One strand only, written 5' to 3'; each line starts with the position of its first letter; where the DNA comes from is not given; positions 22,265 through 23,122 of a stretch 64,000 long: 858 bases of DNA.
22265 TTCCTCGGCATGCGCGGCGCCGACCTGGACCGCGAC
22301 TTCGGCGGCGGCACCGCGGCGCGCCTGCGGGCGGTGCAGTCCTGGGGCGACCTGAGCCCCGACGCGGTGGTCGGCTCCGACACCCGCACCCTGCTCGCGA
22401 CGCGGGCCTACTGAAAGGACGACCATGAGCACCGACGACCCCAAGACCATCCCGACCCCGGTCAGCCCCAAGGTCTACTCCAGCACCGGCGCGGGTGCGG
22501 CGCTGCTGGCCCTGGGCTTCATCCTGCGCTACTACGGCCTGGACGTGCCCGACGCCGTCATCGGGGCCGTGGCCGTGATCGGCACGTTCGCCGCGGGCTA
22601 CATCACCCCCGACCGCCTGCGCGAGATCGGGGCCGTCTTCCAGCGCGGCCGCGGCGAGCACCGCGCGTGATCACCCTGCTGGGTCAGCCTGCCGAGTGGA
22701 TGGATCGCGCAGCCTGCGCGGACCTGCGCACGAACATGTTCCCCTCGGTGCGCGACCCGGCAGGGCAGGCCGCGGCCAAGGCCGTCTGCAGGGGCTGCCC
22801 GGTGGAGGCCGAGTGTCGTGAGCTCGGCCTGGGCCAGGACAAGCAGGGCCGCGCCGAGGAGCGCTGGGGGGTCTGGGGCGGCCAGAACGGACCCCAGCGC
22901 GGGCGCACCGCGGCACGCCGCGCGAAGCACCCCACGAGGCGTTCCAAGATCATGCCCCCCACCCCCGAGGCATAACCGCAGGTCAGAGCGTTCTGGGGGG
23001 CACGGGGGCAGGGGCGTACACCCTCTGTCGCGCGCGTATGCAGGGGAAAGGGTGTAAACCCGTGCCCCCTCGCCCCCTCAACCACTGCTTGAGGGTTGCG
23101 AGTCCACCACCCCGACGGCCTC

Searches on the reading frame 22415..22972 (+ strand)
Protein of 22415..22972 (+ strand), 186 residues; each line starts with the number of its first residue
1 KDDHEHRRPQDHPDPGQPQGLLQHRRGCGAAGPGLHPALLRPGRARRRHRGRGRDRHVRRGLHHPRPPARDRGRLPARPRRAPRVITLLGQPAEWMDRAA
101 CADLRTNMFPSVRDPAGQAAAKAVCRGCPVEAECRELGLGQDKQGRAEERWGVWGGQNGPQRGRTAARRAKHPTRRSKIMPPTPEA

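Call 123: search_protein_families(library=pfam, proteins=[window:22415-22972:+], max_evalue=0.01)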
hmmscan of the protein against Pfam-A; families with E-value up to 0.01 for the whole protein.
window:22415-22972:+ (186 aa): 1 family
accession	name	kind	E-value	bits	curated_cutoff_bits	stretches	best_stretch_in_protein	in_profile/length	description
PF02467.21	Whib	-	4.5e-12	46.8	23.6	1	95-162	1-62/65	Transcription factor WhiB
